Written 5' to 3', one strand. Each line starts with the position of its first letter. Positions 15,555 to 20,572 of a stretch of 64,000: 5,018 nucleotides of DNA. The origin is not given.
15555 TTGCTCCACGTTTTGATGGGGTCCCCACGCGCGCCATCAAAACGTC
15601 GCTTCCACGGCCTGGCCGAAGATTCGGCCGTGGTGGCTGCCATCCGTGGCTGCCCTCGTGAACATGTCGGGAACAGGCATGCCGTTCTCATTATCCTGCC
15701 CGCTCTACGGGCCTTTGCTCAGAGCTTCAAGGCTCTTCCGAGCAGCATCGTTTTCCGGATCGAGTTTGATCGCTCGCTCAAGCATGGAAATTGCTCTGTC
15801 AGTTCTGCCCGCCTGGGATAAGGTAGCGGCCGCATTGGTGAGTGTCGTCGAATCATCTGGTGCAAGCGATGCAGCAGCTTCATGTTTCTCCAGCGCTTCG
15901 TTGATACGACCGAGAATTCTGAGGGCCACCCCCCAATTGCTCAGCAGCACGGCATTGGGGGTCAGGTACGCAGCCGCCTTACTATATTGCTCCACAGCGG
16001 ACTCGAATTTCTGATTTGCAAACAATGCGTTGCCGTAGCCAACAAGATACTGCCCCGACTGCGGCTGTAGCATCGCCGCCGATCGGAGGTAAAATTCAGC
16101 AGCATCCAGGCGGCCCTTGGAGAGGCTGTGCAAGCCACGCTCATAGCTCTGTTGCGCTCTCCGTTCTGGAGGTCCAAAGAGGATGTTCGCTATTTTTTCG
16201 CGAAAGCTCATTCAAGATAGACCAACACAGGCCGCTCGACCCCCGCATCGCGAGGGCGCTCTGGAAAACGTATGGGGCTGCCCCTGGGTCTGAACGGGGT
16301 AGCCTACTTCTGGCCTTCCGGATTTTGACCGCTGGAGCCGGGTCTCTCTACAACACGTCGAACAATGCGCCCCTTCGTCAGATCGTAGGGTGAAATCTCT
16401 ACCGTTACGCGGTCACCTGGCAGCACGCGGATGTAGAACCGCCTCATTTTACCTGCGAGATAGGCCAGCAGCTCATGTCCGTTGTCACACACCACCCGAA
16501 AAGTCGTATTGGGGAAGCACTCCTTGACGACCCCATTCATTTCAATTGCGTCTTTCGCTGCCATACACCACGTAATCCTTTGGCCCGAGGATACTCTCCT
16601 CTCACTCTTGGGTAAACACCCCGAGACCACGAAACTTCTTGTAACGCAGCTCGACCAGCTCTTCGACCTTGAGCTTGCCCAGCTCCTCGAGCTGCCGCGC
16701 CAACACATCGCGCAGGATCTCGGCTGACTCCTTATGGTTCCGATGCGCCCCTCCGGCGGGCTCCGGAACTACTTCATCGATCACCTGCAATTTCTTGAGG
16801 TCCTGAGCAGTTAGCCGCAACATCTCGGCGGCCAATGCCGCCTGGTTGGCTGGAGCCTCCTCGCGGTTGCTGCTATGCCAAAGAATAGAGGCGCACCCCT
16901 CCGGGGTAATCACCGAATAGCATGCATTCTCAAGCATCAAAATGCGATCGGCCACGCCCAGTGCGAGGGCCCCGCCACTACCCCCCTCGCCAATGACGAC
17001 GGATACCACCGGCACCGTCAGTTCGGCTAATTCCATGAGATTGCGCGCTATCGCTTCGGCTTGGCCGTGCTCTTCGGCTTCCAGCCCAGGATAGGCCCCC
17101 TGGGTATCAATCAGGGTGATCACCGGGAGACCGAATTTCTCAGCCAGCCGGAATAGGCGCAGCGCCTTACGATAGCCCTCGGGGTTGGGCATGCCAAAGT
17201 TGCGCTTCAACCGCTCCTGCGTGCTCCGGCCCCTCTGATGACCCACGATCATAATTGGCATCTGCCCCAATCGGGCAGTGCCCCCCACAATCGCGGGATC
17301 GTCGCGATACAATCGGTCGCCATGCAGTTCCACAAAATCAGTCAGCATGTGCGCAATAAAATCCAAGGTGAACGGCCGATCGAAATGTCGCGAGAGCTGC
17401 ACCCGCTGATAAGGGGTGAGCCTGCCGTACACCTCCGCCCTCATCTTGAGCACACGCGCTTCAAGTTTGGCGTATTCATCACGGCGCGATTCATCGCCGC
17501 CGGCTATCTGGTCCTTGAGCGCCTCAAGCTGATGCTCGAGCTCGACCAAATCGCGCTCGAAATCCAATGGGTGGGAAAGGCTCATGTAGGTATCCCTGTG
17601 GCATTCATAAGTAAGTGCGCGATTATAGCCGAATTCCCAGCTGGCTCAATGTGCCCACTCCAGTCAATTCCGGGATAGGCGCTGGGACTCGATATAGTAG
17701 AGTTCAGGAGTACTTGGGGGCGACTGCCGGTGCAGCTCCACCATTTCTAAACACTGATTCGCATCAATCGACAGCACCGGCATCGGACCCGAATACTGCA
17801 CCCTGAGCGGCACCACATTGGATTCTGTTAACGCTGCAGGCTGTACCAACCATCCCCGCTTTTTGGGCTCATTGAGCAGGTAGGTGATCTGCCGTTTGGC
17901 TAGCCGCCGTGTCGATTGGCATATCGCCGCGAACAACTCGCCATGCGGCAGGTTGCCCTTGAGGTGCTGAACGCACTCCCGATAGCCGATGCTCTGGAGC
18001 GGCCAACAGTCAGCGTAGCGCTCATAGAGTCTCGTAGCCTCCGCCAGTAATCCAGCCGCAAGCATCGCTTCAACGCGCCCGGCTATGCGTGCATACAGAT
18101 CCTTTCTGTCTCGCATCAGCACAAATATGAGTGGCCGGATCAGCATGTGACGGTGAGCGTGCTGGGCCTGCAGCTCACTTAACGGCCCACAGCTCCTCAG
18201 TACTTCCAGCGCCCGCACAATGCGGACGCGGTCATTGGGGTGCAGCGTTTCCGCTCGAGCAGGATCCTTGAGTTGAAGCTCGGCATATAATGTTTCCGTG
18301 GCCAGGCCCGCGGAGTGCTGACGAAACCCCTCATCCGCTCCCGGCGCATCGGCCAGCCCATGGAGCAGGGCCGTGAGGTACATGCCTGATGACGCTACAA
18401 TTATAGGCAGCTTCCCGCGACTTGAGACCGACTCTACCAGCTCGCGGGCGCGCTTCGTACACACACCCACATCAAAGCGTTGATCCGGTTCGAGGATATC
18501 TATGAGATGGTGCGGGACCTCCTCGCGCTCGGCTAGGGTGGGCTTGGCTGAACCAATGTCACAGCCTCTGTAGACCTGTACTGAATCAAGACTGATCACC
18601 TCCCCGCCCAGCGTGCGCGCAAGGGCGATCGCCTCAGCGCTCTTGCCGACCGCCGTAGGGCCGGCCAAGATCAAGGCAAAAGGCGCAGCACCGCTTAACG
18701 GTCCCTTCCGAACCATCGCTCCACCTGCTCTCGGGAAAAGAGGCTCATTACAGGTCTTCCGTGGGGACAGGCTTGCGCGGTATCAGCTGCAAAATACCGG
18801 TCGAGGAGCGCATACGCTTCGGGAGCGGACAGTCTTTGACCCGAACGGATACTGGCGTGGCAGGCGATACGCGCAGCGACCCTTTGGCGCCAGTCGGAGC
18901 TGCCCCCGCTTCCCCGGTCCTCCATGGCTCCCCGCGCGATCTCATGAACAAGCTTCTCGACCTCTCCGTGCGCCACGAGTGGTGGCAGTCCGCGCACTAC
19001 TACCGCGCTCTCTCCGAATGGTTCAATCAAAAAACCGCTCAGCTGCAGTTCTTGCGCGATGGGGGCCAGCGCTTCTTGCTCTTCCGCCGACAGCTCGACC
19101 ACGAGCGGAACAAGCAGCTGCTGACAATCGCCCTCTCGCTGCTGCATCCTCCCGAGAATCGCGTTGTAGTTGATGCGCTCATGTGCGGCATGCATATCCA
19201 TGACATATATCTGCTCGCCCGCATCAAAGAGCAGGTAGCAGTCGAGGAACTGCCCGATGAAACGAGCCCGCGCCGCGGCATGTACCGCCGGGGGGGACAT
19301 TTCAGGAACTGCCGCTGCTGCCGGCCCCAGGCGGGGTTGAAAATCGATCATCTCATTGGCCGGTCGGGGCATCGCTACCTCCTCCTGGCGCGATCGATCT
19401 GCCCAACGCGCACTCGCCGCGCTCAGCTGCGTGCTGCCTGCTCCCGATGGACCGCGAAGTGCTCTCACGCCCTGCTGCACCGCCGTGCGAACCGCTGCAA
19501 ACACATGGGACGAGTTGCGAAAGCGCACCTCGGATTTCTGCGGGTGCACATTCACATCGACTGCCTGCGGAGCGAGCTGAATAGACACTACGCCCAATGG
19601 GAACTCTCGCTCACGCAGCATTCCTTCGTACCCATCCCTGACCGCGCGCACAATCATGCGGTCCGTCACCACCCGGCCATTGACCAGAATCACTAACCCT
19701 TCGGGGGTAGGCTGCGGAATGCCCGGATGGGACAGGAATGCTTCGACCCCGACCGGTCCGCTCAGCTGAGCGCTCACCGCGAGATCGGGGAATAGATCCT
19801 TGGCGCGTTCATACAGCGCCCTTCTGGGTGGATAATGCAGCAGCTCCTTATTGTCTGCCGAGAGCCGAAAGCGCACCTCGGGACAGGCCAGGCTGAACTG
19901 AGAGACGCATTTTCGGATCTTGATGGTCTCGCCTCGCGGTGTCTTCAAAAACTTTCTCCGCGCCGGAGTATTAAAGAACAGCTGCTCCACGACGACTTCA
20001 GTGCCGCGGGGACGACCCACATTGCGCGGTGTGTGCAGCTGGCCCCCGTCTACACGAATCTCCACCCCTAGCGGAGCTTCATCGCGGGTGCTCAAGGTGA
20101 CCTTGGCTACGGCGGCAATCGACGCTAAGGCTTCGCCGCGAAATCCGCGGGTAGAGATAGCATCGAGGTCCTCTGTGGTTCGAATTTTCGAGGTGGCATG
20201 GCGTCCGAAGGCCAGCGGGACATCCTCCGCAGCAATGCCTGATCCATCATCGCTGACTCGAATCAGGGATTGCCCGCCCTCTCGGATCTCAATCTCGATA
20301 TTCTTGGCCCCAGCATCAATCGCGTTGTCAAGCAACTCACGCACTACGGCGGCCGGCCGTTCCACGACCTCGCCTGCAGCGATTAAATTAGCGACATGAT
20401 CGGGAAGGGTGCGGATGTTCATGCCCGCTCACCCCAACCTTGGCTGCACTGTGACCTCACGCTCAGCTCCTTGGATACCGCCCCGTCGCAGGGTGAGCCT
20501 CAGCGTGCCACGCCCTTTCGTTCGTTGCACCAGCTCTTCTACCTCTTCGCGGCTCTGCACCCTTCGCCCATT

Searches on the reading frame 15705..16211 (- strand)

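Call 18: search_protein_families(library=pfam, proteins=[window:15705-16211:-], max_evalue=0.00001)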
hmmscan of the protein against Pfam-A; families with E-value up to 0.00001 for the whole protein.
window:15705-16211:- (168 aa): 10 families
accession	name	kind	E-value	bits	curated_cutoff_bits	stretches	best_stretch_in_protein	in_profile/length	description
PF07719.23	TPR_2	-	3.3e-17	61.6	27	0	124-154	4-34/34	Tetratricopeptide repeat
PF00515.34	TPR_1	-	7.2e-16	57.7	27.8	0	123-154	3-34/34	Tetratricopeptide repeat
PF13428.12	TPR_14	-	2.3e-12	46.7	23.5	0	127-159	7-39/44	Tetratricopeptide repeat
PF14559.12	TPR_19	-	4.1e-12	46.7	25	1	101-163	5-66/68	Tetratricopeptide repeat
PF13424.12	TPR_12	-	6.1e-12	46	30.1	1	87-151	3-75/77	Tetratricopeptide repeat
PF13414.12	TPR_11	-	6.6e-12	45.4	26.8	0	60-82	1-23/42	TPR repeat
PF13181.12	TPR_8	-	8.9e-12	44.6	25.7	0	124-154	4-34/34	Tetratricopeptide repeat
PF13432.12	TPR_16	-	8.8e-09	36.1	32.7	0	23-82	1-59/65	Tetratricopeptide repeat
PF13431.12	TPR_17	-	3.4e-07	30.5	24.4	0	112-141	4-33/34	Tetratricopeptide repeat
PF13176.12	TPR_7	-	1.2e-06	28.6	27.9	0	123-155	1-35/36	Tetratricopeptide repeat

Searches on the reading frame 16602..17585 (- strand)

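Call 7: search_protein_families(library=pfam, proteins=[window:16602-17585:-], max_evalue=0.001)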
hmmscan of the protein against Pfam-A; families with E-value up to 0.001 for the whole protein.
window:16602-17585:- (327 aa): 3 families
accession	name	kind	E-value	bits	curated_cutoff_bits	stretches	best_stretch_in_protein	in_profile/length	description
PF03255.19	ACCA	-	3.4e-135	450.6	23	1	7-322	2-310/310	Acetyl co-enzyme A carboxylase carboxyltransferase-like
PF01039.27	Carboxyl_trans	-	6.3e-19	68.4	22.3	1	98-255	283-438/493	Carboxyl transferase domain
PF00378.25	ECH_1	-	6e-05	22.9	27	1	162-275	60-176/251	Enoyl-CoA hydratase/isomerase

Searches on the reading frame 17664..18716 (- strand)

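Call 7: search_protein_families(library=pfam, proteins=[window:17664-18716:-], max_evalue=0.001)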
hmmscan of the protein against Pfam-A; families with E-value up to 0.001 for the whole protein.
window:17664-18716:- (350 aa): 2 families
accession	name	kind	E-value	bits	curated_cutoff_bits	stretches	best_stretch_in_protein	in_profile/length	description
PF01715.23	IPPT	-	5.1e-68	229.8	23.6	1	47-280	1-240/243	IPP transferase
PF01745.22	IPT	-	1.8e-09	37.8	20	1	16-66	5-55/233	Isopentenyl transferase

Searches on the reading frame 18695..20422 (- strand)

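Call 7: search_protein_families(library=pfam, proteins=[window:18695-20422:-], max_evalue=0.001)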
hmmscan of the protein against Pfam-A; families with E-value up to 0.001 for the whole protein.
window:18695-20422:- (575 aa): 4 families
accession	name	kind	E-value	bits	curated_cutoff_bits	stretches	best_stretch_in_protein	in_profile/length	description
PF08676.16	MutL_C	-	1.6e-33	115.8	25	1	389-531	1-142/142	MutL C terminal dimerisation domain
PF01119.25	DNA_mis_repair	-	9.2e-26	90.2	26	1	224-317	23-116/119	DNA mismatch repair protein, C-terminal domain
PF13589.12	HATPase_c_3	-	4.6e-13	49.8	25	1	25-115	5-95/137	Histidine kinase-, DNA gyrase B-, and HSP90-like ATPase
PF02518.31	HATPase_c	-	6.2e-11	43.2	26.4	1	22-87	5-64/111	Histidine kinase-, DNA gyrase B-, and HSP90-like ATPase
